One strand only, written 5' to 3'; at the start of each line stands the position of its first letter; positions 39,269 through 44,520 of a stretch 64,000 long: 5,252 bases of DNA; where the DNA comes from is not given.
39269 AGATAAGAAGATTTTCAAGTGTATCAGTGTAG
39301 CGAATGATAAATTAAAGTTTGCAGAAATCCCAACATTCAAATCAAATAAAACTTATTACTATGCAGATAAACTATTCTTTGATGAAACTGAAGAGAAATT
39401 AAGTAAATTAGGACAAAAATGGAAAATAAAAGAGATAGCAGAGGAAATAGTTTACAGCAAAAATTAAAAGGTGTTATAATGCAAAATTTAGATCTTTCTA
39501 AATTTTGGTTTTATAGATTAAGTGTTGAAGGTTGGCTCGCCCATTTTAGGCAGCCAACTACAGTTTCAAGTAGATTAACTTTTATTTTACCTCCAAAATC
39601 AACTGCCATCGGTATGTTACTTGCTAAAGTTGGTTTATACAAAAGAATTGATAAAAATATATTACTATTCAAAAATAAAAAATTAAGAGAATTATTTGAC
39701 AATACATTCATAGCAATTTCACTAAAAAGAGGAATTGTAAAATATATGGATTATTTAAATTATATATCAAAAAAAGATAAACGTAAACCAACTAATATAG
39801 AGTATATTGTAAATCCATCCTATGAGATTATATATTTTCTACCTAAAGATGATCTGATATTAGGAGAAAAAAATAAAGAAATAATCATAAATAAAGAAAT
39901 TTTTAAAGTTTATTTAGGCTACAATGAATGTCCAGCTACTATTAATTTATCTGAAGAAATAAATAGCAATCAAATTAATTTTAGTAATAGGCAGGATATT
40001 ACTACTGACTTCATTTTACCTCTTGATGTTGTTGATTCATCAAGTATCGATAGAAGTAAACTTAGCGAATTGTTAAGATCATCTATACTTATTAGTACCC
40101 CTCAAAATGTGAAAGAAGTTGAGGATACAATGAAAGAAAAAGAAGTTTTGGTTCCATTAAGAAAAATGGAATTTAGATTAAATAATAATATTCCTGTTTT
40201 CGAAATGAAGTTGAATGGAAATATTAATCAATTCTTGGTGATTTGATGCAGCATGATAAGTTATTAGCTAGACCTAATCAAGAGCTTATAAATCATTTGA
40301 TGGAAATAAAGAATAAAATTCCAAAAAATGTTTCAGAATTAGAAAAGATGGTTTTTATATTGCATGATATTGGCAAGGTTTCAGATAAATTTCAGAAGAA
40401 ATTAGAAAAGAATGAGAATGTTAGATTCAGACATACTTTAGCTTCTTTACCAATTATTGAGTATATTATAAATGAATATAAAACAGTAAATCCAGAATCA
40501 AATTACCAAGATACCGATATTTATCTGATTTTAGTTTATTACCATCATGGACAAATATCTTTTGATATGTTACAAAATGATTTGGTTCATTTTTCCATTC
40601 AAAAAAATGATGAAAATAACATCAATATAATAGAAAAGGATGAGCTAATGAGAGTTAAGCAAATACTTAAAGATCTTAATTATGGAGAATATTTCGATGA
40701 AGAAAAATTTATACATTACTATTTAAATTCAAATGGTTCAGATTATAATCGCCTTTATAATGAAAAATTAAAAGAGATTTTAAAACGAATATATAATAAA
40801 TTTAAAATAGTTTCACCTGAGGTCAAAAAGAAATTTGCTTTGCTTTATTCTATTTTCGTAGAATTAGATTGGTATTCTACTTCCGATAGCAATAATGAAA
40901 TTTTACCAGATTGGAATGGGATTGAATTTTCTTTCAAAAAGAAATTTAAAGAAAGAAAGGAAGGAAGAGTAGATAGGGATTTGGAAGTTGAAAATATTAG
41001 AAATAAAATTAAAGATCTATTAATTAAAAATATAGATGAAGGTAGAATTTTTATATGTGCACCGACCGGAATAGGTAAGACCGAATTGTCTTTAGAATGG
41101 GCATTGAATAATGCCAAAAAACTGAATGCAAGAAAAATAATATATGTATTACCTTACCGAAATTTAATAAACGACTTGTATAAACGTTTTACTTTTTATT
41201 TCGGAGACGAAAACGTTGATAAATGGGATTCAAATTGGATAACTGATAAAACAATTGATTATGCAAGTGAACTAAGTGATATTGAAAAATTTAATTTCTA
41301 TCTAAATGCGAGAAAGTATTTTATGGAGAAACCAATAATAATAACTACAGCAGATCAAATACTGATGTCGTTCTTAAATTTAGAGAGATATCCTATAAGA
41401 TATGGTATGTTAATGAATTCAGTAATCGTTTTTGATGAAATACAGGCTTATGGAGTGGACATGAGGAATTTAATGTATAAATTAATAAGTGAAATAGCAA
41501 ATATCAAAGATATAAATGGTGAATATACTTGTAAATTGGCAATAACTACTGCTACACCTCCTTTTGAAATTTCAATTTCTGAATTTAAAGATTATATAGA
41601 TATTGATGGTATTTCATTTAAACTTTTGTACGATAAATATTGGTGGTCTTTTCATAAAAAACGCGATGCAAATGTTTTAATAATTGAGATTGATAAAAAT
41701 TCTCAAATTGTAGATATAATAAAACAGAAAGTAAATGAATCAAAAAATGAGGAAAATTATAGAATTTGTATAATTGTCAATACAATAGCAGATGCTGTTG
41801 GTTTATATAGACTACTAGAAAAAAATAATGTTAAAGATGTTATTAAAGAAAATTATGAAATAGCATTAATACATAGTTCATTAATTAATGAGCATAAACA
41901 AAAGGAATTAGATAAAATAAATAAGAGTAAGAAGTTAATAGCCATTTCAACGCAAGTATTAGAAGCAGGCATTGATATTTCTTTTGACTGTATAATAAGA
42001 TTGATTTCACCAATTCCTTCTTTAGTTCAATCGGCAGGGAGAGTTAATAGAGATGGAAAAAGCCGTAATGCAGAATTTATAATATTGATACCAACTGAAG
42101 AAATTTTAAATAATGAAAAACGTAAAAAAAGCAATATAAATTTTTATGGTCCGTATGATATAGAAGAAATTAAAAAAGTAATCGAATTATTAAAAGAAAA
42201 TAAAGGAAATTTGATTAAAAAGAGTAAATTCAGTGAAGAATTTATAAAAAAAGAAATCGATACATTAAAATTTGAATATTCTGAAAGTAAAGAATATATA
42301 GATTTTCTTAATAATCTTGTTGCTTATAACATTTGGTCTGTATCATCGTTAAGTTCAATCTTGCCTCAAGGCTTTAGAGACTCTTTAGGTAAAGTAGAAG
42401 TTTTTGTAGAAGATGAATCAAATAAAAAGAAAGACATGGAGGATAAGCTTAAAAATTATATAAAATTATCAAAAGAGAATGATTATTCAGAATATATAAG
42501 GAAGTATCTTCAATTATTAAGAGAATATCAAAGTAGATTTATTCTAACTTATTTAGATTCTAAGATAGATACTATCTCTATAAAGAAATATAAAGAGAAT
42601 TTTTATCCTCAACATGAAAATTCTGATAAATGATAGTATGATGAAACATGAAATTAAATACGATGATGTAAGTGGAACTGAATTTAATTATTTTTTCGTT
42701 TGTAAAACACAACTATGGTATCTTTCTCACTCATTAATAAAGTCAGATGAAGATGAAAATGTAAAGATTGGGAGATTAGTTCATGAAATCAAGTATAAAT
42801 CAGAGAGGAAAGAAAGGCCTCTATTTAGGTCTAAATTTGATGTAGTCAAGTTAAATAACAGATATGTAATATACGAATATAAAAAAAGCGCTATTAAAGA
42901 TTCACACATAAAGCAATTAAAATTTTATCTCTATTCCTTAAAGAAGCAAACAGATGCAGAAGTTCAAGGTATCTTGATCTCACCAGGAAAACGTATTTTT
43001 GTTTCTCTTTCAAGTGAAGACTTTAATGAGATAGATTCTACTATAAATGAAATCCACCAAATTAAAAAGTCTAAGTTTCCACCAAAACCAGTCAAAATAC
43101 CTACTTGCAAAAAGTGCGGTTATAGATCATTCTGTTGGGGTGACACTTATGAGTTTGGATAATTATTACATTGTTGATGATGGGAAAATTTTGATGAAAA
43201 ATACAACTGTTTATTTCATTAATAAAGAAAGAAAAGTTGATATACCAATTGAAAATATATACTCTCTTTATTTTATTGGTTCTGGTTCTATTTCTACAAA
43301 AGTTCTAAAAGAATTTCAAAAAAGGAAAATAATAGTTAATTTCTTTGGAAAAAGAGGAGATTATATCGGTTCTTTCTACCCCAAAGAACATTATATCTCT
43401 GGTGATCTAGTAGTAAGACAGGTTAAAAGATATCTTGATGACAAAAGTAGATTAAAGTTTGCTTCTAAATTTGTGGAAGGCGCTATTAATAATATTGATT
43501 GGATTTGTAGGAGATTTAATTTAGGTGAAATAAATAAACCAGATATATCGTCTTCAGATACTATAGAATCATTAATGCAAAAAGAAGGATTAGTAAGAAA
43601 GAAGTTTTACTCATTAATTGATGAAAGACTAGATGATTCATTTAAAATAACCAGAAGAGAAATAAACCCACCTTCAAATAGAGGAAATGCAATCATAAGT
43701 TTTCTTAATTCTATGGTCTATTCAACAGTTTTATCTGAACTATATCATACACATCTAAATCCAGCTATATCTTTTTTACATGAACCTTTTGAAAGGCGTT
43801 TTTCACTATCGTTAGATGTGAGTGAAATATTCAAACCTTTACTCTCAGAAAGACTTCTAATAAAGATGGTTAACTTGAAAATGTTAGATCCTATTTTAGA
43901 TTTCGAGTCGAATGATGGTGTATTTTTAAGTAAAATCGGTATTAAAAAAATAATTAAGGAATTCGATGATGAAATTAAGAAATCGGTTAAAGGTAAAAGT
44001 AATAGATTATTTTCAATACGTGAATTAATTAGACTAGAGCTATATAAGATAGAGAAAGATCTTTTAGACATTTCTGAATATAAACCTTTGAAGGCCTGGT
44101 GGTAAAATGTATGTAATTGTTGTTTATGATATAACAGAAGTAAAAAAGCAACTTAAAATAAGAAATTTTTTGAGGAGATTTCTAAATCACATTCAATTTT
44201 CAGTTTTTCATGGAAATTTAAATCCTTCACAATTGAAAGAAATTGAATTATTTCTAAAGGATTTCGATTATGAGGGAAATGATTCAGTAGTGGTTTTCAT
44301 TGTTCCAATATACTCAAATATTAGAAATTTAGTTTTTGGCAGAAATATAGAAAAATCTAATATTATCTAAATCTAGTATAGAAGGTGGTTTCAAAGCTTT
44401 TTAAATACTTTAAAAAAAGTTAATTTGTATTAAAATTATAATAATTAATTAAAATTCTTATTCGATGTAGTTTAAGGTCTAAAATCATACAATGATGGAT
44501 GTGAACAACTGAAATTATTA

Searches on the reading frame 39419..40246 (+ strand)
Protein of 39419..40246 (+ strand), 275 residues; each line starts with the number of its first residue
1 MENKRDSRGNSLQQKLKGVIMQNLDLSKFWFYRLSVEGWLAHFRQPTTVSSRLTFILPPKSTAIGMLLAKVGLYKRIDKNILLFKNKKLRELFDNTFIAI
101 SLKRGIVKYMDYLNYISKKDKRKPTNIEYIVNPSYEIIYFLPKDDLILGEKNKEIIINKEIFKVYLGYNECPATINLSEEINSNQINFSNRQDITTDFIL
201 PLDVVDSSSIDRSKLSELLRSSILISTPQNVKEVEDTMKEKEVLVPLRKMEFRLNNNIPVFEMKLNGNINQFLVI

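Call 6: search_protein_families(library=ncbifam, proteins=[window:39419-40246:+])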
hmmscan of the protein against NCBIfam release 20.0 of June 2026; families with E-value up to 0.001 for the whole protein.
window:39419-40246:+ (275 aa): 3 families
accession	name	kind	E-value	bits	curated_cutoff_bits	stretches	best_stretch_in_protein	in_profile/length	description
TIGR02592.1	cas_Cas5h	exception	9e-12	45.2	97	1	34-219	5-188/241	type I-B CRISPR-associated protein Cas5b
TIGR02593.1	CRISPR_cas5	subfamily_domain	1.6e-10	40.6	17.8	1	33-69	3-39/43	CRISPR-associated protein Cas5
TIGR01895.1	cas_Cas5t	exception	5.1e-09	36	96.7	1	33-209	5-169/217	type I-B CRISPR-associated protein Cas5b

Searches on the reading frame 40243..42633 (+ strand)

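Call 6: search_protein_families(library=ncbifam, proteins=[window:40243-42633:+])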
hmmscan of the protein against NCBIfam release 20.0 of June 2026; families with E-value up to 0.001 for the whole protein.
window:40243-42633:+ (796 aa): 13 families
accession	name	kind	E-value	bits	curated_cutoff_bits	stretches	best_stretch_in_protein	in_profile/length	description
TIGR01587.1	cas3_core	equivalog_domain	1.6e-59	201.8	102.45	1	270-652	3-357/358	CRISPR-associated helicase Cas3'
TIGR02621.3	cas3_GSU0051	exception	5.2e-32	111.6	400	1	270-665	34-420/854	type I-G CRISPR-associated helicase/endonuclease Cas3g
NF007248.0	PRK09694.1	equivalog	5.4e-22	77.6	569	2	506-620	561-677/878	CRISPR-associated helicase/endonuclease Cas3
TIGR01596.1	cas3_HD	equivalog_domain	5.7e-16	59.1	43.45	1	21-214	21-178/178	CRISPR-associated endonuclease Cas3''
TIGR02562.1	cas3_yersinia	equivalog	2.1e-11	42.4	565.95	1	476-635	756-910/1110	type I-F CRISPR-associated helicase Cas3f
NF010337.0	PRK13766.1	equivalog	2.1e-08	32.8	610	1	484-660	348-518/781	Hef nuclease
TIGR04121.1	DEXH_lig_assoc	equivalog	1.8e-07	29.3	850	1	508-620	251-360/804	ligase-associated DNA damage response DEXH box helicase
TIGR00643.1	recG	equivalog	1.9e-06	26.9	659.4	1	396-606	362-555/629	ATP-dependent DNA helicase RecG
NF008165.0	PRK10917.1-3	equivalog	9.7e-06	24.3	711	1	482-585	456-557/692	ATP-dependent DNA helicase RecG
TIGR03158.1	cas3_cyano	exception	4e-05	22.9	69.1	1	261-601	9-356/357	type I-D CRISPR-associated helicase Cas3'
NF008170.0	PRK10917.2-4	equivalog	9.1e-05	20.5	975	1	479-603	589-715/826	ATP-dependent DNA helicase RecG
NF008164.0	PRK10917.1-2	equivalog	0.00013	20.4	785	1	477-585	463-567/704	ATP-dependent DNA helicase RecG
NF008168.0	PRK10917.2-2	equivalog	0.0003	19.2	718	1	482-580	558-654/795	ATP-dependent DNA helicase RecG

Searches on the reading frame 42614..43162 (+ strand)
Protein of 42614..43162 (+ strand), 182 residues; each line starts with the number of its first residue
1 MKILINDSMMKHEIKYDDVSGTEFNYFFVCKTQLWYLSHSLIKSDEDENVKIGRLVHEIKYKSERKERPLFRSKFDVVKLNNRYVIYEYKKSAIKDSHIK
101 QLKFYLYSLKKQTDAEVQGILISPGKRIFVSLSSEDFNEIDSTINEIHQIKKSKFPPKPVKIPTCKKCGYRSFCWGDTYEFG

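Call 6: search_protein_families(library=ncbifam, proteins=[window:42614-43162:+])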
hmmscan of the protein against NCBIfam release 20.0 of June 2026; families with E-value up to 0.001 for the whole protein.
window:42614-43162:+ (182 aa): 3 families
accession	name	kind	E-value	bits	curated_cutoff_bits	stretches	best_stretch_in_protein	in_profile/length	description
TIGR00372.1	cas4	equivalog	7.1e-21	74.8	65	1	24-175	6-179/180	CRISPR-associated protein Cas4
NF003270.0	PRK04247.1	equivalog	6.6e-06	25.3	216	1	81-124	170-214/250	endonuclease NucS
NF049935.1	cas4g_cas1g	exception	0.0009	17.8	560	0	125-177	139-192/546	CRISPR-associated endonuclease Cas4g/Cas1g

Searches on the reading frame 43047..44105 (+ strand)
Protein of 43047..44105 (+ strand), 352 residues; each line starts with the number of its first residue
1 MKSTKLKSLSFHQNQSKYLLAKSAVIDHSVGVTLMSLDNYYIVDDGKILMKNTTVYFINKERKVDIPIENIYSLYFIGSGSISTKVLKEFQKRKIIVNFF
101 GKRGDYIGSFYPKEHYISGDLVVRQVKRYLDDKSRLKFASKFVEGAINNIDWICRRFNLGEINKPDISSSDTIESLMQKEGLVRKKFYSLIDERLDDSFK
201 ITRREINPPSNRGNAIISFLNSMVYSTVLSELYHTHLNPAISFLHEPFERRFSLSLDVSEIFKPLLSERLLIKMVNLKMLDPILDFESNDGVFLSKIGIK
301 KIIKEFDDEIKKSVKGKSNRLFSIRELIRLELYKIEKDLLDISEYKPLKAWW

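Call 6: search_protein_families(library=ncbifam, proteins=[window:43047-44105:+])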
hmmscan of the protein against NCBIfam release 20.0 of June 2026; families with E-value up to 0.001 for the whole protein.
window:43047-44105:+ (352 aa): 10 families
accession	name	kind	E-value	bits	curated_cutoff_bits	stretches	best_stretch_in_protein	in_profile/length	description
TIGR03641.1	cas1_HMARI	exception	1.4e-101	340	304.1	1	39-352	2-324/324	type I-B CRISPR-associated endonuclease Cas1b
TIGR00287.1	cas1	equivalog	1.4e-71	241.2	71.7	1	40-346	2-326/327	CRISPR-associated endonuclease Cas1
TIGR04093.1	cas1_CYANO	exception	4.7e-39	134.2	385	1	44-348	15-331/334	type I-D CRISPR-associated endonuclease Cas1d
NF049935.1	cas4g_cas1g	exception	4.1e-31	108.1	560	1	40-315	217-508/546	CRISPR-associated endonuclease Cas4g/Cas1g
TIGR03640.1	cas1_DVULG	exception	3.2e-27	95.6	385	1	37-312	3-300/340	type I-C CRISPR-associated endonuclease Cas1c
TIGR03983.1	cas1_MYXAN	equivalog_domain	5e-26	91.5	358.05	1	60-338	36-333/347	type I-MYXAN CRISPR-associated endonuclease Cas1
TIGR03638.1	cas1_ECOLI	exception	8.7e-11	41.6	215.6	1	43-263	16-220/269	type I-E CRISPR-associated endonuclease Cas1e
TIGR04329.1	cas1_PREFRAN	exception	1.2e-09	37.8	300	1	46-294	16-268/317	type V CRISPR-associated endonuclease Cas1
TIGR03637.1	cas1_YPEST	exception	3.3e-08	33.3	150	1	39-263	8-260/307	type I-F CRISPR-associated endonuclease Cas1f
TIGR03639.1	cas1_NMENI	exception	9.9e-06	25.1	120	1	41-268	5-227/278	type II CRISPR-associated endonuclease Cas1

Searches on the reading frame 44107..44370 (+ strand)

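Call 6: search_protein_families(library=ncbifam, proteins=[window:44107-44370:+])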
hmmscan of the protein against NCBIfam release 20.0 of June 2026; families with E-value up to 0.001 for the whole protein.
window:44107-44370:+ (87 aa): 1 family
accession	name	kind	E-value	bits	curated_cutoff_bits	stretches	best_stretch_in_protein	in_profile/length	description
TIGR01573.1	cas2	equivalog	6.9e-12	45.5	24.5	1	1-79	1-83/96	CRISPR-associated endonuclease Cas2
